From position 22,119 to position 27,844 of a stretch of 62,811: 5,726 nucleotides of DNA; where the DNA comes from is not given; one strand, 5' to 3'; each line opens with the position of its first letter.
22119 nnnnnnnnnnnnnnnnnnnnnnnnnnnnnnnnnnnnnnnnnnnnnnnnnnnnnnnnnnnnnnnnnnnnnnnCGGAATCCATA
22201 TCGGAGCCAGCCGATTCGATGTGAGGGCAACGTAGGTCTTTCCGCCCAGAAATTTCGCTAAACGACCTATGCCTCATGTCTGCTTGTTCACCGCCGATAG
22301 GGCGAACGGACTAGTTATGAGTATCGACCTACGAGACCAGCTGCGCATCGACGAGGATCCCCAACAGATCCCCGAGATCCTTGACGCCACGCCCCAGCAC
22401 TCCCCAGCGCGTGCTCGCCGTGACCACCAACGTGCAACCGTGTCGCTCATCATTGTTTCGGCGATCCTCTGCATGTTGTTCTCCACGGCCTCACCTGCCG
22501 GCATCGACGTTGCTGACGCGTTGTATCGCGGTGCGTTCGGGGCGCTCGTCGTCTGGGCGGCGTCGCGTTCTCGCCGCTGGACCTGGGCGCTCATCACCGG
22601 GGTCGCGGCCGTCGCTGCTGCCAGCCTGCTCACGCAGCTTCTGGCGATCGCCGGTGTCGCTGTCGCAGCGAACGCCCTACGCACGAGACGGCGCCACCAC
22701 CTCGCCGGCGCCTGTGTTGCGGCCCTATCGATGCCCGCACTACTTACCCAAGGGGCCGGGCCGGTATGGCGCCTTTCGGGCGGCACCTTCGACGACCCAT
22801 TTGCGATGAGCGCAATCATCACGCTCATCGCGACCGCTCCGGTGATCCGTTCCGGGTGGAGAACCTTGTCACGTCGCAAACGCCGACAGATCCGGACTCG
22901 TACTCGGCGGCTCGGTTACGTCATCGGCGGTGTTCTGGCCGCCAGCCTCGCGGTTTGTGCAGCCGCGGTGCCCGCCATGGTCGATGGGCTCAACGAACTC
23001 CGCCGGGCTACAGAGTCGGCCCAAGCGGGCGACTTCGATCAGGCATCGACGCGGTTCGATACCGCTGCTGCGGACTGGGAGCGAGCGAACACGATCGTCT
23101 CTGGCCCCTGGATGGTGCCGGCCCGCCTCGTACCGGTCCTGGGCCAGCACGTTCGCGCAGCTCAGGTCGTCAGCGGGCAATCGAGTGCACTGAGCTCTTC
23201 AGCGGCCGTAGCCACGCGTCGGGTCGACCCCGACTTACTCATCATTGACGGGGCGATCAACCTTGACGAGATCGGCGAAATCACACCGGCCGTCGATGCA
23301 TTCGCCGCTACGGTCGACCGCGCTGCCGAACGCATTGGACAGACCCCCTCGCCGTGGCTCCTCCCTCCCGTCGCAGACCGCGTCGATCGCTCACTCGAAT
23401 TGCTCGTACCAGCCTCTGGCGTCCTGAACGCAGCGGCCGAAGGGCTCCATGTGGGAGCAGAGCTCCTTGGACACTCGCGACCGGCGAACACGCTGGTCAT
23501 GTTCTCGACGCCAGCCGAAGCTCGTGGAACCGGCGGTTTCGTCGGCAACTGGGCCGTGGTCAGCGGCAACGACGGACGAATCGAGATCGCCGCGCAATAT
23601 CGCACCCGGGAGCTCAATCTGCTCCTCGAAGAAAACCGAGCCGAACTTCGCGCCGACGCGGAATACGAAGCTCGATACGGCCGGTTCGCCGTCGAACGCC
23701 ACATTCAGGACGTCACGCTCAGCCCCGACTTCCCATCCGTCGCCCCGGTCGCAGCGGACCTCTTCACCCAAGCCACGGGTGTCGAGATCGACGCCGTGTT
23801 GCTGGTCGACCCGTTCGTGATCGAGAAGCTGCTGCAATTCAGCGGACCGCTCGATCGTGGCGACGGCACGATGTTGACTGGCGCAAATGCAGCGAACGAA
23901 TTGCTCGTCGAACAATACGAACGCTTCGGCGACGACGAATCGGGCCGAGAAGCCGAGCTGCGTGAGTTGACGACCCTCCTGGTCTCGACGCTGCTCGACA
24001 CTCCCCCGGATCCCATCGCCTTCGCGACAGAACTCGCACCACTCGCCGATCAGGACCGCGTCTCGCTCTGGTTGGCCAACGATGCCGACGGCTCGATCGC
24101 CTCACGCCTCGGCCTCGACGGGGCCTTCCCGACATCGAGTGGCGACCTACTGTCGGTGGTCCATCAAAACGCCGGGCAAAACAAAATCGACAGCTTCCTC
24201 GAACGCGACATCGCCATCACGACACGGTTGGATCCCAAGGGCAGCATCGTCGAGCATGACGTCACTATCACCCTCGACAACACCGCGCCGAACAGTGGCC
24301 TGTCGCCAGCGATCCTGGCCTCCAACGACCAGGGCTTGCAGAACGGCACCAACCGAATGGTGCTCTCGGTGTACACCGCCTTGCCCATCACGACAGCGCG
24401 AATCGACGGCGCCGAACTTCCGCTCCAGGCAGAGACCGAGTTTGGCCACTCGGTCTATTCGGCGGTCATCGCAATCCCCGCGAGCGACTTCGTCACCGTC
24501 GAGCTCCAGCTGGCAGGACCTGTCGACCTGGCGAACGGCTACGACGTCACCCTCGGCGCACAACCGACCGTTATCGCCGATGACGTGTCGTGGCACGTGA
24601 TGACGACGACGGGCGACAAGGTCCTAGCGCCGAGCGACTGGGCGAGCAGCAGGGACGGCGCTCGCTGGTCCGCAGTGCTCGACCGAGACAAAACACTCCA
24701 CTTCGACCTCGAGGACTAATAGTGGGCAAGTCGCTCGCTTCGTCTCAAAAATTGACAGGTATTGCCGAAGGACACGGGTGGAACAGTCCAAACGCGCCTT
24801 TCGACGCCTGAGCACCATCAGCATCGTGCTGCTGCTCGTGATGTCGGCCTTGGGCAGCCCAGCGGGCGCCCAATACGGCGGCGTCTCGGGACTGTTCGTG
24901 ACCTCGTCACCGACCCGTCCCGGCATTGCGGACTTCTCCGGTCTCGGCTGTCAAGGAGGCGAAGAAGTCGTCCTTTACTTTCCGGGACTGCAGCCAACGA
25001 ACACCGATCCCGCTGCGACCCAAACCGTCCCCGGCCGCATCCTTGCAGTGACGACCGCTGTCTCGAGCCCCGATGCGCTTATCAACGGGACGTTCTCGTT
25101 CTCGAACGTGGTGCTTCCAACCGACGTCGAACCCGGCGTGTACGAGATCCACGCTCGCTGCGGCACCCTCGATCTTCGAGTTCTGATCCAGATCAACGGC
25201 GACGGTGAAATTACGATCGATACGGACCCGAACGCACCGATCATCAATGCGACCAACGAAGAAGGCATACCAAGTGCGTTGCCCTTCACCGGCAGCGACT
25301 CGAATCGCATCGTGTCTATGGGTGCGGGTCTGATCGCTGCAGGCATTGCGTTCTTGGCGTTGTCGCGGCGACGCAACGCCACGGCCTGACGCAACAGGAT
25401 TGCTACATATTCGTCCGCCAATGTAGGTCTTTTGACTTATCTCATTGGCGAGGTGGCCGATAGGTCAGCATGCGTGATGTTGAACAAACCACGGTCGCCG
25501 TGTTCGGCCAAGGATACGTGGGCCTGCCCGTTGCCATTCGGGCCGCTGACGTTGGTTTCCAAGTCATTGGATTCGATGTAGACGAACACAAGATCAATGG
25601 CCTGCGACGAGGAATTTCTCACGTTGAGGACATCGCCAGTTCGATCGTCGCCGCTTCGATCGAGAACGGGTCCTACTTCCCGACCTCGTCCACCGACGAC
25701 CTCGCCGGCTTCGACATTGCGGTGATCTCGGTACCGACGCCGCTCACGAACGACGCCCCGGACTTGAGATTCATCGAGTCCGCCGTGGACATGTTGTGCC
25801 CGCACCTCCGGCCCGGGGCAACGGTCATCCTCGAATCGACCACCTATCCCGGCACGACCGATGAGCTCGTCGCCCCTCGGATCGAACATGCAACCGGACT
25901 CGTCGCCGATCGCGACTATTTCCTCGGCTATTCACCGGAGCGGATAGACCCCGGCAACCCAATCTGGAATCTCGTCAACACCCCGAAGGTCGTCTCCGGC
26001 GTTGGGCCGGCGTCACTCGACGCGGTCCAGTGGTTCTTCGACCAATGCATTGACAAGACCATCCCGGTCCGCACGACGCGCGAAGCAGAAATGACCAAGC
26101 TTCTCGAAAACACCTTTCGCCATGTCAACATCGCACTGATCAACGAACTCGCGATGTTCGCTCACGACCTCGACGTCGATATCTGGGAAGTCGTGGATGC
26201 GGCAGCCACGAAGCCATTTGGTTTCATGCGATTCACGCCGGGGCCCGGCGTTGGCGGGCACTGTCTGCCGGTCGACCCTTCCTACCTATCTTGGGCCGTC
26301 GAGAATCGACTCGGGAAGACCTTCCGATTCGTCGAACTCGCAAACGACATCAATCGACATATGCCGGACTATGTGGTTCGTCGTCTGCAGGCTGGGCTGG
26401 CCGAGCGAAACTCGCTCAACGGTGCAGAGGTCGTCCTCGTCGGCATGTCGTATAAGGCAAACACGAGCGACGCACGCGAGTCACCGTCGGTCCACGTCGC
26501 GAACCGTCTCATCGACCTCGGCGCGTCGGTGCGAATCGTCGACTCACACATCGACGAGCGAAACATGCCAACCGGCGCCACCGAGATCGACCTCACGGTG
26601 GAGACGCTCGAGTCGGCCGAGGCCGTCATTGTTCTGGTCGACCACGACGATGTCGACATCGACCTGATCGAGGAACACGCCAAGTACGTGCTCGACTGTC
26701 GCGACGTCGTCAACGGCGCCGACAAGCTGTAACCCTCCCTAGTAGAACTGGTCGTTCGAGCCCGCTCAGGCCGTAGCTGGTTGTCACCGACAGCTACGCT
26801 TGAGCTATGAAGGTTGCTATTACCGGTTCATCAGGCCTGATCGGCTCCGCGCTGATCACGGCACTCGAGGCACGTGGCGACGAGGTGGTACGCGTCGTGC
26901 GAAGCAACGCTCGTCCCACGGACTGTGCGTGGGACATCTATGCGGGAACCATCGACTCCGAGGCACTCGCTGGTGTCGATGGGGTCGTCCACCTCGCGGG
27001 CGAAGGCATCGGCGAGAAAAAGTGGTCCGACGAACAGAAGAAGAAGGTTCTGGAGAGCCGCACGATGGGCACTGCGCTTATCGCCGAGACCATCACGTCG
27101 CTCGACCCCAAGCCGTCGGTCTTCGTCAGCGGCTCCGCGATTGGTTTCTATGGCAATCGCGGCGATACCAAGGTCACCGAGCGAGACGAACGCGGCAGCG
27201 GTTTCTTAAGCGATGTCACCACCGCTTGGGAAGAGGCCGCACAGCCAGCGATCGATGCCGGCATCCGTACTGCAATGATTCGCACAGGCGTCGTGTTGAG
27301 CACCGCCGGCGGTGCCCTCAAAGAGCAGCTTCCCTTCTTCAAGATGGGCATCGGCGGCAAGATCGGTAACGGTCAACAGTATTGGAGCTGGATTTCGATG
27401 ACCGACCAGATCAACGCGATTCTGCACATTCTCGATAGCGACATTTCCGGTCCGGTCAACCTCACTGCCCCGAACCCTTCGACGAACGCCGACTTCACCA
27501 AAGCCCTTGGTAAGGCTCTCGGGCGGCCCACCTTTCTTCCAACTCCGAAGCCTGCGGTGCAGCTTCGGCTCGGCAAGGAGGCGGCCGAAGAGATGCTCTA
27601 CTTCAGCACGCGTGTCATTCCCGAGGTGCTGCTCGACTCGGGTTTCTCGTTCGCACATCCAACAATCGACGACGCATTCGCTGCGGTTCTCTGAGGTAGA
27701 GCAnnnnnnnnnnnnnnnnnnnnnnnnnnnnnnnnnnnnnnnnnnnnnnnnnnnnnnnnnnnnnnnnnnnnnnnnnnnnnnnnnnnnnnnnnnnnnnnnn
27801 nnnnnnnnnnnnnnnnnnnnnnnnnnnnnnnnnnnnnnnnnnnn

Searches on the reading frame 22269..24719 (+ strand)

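Call 11: search_protein_families(library=pfam, proteins=[window:22269-24719:+], max_evalue=0.001)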
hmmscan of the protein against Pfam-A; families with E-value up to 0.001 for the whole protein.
window:22269-24719:+ (816 aa): 1 family
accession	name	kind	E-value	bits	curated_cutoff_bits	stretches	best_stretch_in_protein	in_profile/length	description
PF13196.11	DUF4012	-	1.2e-32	113.8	28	1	405-550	3-144/144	Protein of unknown function (DUF4012)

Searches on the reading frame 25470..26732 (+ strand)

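Call 11: search_protein_families(library=pfam, proteins=[window:25470-26732:+], max_evalue=0.001)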
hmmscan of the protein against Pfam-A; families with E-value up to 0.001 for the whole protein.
window:25470-26732:+ (420 aa): 5 families
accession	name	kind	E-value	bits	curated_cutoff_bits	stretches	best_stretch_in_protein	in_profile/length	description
PF03721.20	UDPG_MGDP_dh_N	-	2.8e-40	138.3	27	1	8-183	2-180/187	UDP-glucose/GDP-mannose dehydrogenase family, NAD binding domain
PF00984.24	UDPG_MGDP_dh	-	3.3e-29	101.3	25.4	1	204-296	1-93/94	UDP-glucose/GDP-mannose dehydrogenase family, central domain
PF03720.21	UDPG_MGDP_dh_C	-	8.3e-17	61.9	30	1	323-415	2-102/103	UDP-glucose/GDP-mannose dehydrogenase family, UDP binding domain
PF03446.21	NAD_binding_2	-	6.7e-05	23.4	21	0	8-134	1-104/161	NAD binding domain of 6-phosphogluconate dehydrogenase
PF02826.25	2-Hacid_dh_C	-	0.00042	20.2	25.1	0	2-43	32-73/178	D-isomer specific 2-hydroxyacid dehydrogenase, NAD binding domain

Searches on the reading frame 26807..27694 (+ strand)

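Call 11: search_protein_families(library=pfam, proteins=[window:26807-27694:+], max_evalue=0.001)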
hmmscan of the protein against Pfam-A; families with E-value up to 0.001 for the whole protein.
window:26807-27694:+ (295 aa): 3 families
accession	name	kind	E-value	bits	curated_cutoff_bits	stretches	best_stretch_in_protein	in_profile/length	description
PF01370.27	Epimerase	-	1.1e-15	58.2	20.9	1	3-122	1-126/240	NAD dependent epimerase/dehydratase family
PF08338.16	DUF1731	-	8.2e-14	51.5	27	1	246-293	1-46/47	Domain of unknown function (DUF1731)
PF16363.11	GDP_Man_Dehyd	-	6.8e-06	26.2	27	0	5-126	2-144/332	GDP-mannose 4,6 dehydratase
